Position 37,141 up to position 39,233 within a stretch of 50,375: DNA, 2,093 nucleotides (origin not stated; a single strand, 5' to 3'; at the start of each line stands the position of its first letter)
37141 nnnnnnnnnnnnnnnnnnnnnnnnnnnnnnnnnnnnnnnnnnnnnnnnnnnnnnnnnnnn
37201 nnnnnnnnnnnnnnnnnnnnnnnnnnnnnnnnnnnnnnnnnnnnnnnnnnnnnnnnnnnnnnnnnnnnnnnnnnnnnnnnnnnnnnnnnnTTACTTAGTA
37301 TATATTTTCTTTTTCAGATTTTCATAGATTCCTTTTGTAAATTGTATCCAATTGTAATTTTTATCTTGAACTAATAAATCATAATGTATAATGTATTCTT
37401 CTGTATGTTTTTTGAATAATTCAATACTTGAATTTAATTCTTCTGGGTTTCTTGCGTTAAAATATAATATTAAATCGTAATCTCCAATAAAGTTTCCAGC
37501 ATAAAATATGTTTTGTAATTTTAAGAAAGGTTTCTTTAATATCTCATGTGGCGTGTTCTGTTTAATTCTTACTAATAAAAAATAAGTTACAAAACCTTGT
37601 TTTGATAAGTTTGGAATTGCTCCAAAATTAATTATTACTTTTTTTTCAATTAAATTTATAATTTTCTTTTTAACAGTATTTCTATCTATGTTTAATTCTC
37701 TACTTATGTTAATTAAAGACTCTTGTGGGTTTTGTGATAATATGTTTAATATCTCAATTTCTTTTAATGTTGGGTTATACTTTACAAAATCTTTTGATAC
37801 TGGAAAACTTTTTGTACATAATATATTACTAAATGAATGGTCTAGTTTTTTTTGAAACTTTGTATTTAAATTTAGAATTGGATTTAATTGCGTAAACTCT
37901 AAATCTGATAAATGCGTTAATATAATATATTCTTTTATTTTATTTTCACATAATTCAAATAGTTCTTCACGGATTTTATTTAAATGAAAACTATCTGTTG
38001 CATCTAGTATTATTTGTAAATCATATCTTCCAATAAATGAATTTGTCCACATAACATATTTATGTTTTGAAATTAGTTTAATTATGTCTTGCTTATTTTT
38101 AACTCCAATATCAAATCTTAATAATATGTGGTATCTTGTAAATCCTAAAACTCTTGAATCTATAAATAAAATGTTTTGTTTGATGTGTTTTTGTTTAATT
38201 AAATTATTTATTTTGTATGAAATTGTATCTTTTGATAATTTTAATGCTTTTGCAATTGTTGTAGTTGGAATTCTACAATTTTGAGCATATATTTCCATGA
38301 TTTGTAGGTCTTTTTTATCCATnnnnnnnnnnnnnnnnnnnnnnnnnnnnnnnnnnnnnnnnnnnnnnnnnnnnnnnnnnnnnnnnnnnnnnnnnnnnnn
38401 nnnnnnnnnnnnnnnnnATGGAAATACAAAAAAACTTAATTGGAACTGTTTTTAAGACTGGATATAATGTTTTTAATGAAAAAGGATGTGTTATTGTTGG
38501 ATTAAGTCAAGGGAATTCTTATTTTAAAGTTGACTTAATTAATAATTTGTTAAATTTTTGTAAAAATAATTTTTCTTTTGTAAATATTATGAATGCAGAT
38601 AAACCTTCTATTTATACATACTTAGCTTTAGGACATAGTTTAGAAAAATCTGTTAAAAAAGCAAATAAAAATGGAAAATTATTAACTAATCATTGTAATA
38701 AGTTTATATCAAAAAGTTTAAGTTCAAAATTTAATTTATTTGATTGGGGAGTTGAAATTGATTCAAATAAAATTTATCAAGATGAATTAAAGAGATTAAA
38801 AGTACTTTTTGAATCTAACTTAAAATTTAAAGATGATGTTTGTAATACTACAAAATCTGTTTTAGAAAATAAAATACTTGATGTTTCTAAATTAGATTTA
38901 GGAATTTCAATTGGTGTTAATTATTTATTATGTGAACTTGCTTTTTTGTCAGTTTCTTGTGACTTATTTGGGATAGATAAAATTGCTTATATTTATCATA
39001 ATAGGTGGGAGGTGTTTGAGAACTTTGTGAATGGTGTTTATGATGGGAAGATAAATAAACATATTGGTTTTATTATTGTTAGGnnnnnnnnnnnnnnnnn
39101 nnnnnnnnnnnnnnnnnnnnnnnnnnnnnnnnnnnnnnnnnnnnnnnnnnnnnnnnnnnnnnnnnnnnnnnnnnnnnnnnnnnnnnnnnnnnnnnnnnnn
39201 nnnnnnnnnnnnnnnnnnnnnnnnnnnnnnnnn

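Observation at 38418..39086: tRNA-dependent cyclodipeptide synthase in an archaeal accessory cassette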

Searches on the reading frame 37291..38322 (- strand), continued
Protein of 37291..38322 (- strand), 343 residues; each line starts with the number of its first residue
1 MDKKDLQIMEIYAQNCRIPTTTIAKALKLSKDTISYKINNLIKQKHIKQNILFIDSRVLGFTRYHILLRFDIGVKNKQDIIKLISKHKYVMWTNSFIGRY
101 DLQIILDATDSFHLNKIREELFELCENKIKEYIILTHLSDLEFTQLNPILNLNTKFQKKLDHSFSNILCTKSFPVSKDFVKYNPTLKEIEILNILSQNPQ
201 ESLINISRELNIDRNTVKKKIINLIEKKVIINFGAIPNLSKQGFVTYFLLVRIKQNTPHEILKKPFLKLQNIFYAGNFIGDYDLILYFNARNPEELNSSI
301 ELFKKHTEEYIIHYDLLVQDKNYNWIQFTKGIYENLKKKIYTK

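Call 88: find_encoding_contigs(protein=P0220, flank=4000, max_places=1)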
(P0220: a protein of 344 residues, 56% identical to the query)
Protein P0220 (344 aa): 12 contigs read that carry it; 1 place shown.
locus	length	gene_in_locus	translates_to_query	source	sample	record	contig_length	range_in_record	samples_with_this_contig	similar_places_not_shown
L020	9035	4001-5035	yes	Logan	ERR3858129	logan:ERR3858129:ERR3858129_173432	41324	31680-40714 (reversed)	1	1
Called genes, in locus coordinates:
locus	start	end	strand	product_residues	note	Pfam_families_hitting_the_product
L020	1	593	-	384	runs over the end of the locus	PF05175:MTS, PF06325:PrmA (weak), PF13649:Methyltransf_25 (weak), PF13847:Methyltransf_31 (weak)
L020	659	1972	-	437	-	PF07690:MFS_1, PF13347:MFS_2 (weak), PF07690:MFS_1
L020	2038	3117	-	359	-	PF00291:PALP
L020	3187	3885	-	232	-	PF16715:CDPS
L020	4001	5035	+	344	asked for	PF01047:MarR (weak), PF08279:HTH_11 (faint), PF09339:HTH_IclR (faint), PF12802:MarR_2 (faint), PF13404:HTH_AsnC-type, PF13412:HTH_24, PF13545:HTH_Crp_2 (faint), PF13412:HTH_24 (weak), +2 more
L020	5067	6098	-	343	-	PF00814:TsaD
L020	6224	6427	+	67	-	-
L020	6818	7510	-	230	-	PF00398:RrnaAD (weak), PF13847:Methyltransf_31, PF08241:Methyltransf_11, PF08242:Methyltransf_12, PF13649:Methyltransf_25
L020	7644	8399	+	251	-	PF01978:TrmB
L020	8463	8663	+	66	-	PF15919:HicB_lk_antitox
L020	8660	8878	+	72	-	PF07927:HicA_toxin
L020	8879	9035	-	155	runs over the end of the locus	-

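Call 89: find_encoding_contigs(protein=P0196, flank=4000, max_places=1)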
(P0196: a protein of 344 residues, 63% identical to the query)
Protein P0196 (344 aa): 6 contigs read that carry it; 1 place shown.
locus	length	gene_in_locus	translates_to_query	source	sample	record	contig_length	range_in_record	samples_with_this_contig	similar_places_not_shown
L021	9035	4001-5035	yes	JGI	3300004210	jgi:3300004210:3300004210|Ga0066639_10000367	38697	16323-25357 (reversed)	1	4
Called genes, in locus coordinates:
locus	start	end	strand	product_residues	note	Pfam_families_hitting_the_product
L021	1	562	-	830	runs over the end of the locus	PF00133:tRNA-synt_1, PF01921:tRNA-synt_1f (faint), PF01406:tRNA-synt_1e (faint), PF09334:tRNA-synt_1g, PF08264:Anticodon_1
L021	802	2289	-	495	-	-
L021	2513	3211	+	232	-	PF13098:Thioredoxin_2, PF13462:Thioredoxin_4, PF01323:DSBA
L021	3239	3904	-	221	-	PF16715:CDPS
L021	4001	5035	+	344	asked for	PF01047:MarR (faint), PF08279:HTH_11 (faint), PF13404:HTH_AsnC-type, PF13412:HTH_24, PF13545:HTH_Crp_2 (faint), PF13730:HTH_36 (faint)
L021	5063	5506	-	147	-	PF03657:UPF0113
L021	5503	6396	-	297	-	PF17125:Methyltr_RsmF_N, PF01728:FtsJ (weak), PF01189:Methyltr_RsmB-F, PF13847:Methyltransf_31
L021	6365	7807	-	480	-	PF01406:tRNA-synt_1e, PF01921:tRNA-synt_1f (faint), PF09334:tRNA-synt_1g (weak), PF09190:DALR_2, PF23493:CysS_C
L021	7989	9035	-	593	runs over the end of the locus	PF12679:ABC2_membrane_2, PF12698:ABC2_membrane_3, PF01061:ABC2_membrane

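Call 97: search_protein_families(library=phrogs, proteins=[window:37291-38322:-], max_evalue=0.001)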
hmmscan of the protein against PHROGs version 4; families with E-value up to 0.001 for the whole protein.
window:37291-38322:- (343 aa): 2 families
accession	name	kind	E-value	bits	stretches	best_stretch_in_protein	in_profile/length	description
phrog_12156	-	DNA, RNA and nucleotide metabolism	0.00011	22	0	187-235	424-472/485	DNA helicase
phrog_678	-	DNA, RNA and nucleotide metabolism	0.00039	21.1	0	16-48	84-116/346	replication initiation O-like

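Call 105: predict_structure(alignment_id=A7)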
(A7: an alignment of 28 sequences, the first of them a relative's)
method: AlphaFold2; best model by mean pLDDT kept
length: 343 residues; sequences in the alignment: 28
mean_pLDDT: 95.3   pTM: 0.92
mean pLDDT of the five models: 95.3, 94.3, 94.2, 92.0, 91.1
residues with pLDDT >= 90: 312; 70-90: 30; 50-70: 1; < 50: 0
segments of 3 or more residues with pLDDT < 50: none
pLDDT, mean of each block of 10 residues (from residue 1): 96 96 97 98 96 98 98 89 97 95 98 98 92 97 91 92 92 94 98 98 98 98 98 95 95 92 89 94 96 95 94 96 97 97 77
secondary structure, 60 per line:
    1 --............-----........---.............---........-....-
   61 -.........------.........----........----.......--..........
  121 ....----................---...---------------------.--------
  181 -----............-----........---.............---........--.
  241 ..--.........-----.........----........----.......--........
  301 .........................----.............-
elements in order: H3-14 H20-27 H31-43 E47-54 H56-59 E62-70 H77-85 E90-97 E102-108 H111-124 E129-144 H186-197 H203-210 H214-226 E230-237 E245-253 H259-267 E272-279 E284-290 H293-310 E311-325 H330-342

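Call 107: fold_search(model_id=the predicted structure, library=pdb)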
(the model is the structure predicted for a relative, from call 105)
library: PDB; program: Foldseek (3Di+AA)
matches with E <= 10: 1678; with E <= 0.001: 75
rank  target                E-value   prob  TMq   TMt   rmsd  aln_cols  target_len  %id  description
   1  4ch7                  1.9e-15  1.00  0.61  0.66   6.0       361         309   12  Crystal structure of the siroheme decarboxylase NirDL (released 2014-07-30)
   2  4czc                  9.1e-15  1.00  0.61  0.67   5.9       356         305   13  Crystal structure of the siroheme decarboxylase NirDL in co-complex with iron-uroporphyrin III analogue (released 2014-07-30)
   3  2dbb_B                5.6e-08  1.00  0.37  0.81   1.9       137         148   20  Crystal structure of PH0061 (released 2006-06-15)
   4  7fby                  1.2e-07  1.00  0.39  0.84   1.9       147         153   22  Crystal Structure of PH0140 from Pyrococcus horikosii OT3 (released 2022-07-20)
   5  2cyy                  1.4e-07  1.00  0.36  0.78   2.2       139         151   21  Crystal structure of PH1519 from Pyrococcus horikosii OT3 (released 2006-09-19)
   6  2znz_C                1.4e-07  1.00  0.34  0.75   2.5       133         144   25  Crystal structure of FFRP (released 2009-03-17)
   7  2dbb_A                1.7e-07  1.00  0.37  0.81   2.1       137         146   20  Crystal structure of PH0061 (released 2006-06-15)
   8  9w4w                  2.1e-07  1.00  0.39  0.85   2.0       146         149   21  Structure of transcription factor in complex with L-Ile (released 2026-03-25)
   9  2e1c_MODEL_1_A        3.4e-07  1.00  0.35  0.78   2.0       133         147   25  Structure of Putative HTH-type transcriptional regulator PH1519/DNA Complex (released 2007-12-04)
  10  8q90_A                4.0e-07  1.00  0.35  0.76   2.4       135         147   20  Halophilic Lrp transcription factor (released 2024-01-31)
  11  4pcq_C                1.1e-06  1.00  0.35  0.74   2.8       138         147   17  Crystal Structure of MtbAldR (Rv2779c) (released 2015-05-06)
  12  1ri7                  1.4e-06  1.00  0.34  0.74   2.4       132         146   25  crystal structure of a protein in the LRP/ASNC family from the hyperthermophilic archaeon Pyrococcus sp. OT3 (released 2004-03-09)
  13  9w4v_A                1.5e-06  1.00  0.37  0.83   2.0       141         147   22  Structure of transcription factor in complex with D-allo-Ile (released 2026-03-25)
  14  4pcq_A                1.5e-06  1.00  0.36  0.78   2.2       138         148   17  Crystal Structure of MtbAldR (Rv2779c) (released 2015-05-06)
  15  2pmh                  2.0e-06  1.00  0.36  0.76   2.5       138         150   18  Crystal structure of Thr132Ala of ST1022 from Sulfolobus tokodaii (released 2008-04-22)
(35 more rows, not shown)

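Call 108: search_solved_structures(query=A7, max_evalue=0.01, show_alignments=0)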
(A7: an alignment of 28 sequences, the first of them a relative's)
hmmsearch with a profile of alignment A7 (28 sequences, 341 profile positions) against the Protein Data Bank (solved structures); distinct sequences matched with E-value up to 0.01: 23.
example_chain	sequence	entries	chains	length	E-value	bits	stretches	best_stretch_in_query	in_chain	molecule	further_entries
1ri7_A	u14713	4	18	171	6.6e-14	55.3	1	181-302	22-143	Putative transcriptional regulator | Putative HTH-type transcriptional regulator PH1519 | Uncharacterized HTH-type transcriptional regulator PH1519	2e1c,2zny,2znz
2cyy_A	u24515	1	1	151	9.2e-14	54.8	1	183-302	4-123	Putative HTH-type transcriptional regulator PH1519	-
7fby_A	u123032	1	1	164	2.5e-12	50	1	180-306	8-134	Transcriptional regulatory protein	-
9w4v_A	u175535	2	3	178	2.8e-12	49.9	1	179-303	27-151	Uncharacterized HTH-type transcriptional regulator PH0140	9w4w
2dbb_A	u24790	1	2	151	2.4e-11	46.8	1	1-105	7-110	Putative HTH-type transcriptional regulator PH0061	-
1i1g_A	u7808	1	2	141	4.7e-11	45.9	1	1-121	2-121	TRANSCRIPTIONAL REGULATOR LRPA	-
2efo_A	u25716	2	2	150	1.7e-09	40.7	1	1-104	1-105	150aa long hypothetical transcriptional regulator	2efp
2e7w_A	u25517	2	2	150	2.9e-09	40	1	1-104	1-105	150aa long hypothetical transcriptional regulator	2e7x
2efq_A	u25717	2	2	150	2.9e-09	40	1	1-104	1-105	150aa long hypothetical transcriptional regulator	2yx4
2pmh_A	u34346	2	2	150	2.9e-09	40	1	1-104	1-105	150aa long hypothetical transcriptional regulator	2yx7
2efn_A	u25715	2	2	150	3.6e-09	39.7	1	1-104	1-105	150aa long hypothetical transcriptional regulator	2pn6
2cfx_A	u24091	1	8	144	4.1e-08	36.2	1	1-61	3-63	HTH-TYPE TRANSCRIPTIONAL REGULATOR LRPC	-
8q90_A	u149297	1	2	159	2.1e-06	30.6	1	179-306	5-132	AsnC family transcriptional regulator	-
2p5v_A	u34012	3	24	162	4e-06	29.7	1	1-102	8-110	Transcriptional regulator, LRP/AsnC family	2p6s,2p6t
4pcq_A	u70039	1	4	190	1.9e-05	27.4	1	1-117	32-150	Possible transcriptional regulatory protein (Probably Lrp/AsnC-family)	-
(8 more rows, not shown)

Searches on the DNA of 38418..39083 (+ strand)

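Call 35: search_rna_families(sources=[L003, L006, L007, L001], threshold=gathering)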
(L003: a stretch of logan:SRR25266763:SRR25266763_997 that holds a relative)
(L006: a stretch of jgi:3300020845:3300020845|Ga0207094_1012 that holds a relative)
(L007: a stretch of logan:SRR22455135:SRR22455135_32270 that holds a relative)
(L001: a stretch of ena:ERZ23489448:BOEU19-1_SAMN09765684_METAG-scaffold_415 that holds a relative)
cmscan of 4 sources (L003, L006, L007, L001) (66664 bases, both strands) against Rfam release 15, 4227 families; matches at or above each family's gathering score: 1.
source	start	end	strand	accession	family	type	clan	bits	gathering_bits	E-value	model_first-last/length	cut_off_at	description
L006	133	1682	-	RF00177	SSU_rRNA_bacteria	Gene; rRNA;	CL00111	1475.4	50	0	1-1533/1533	no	Bacterial small subunit ribosomal RNA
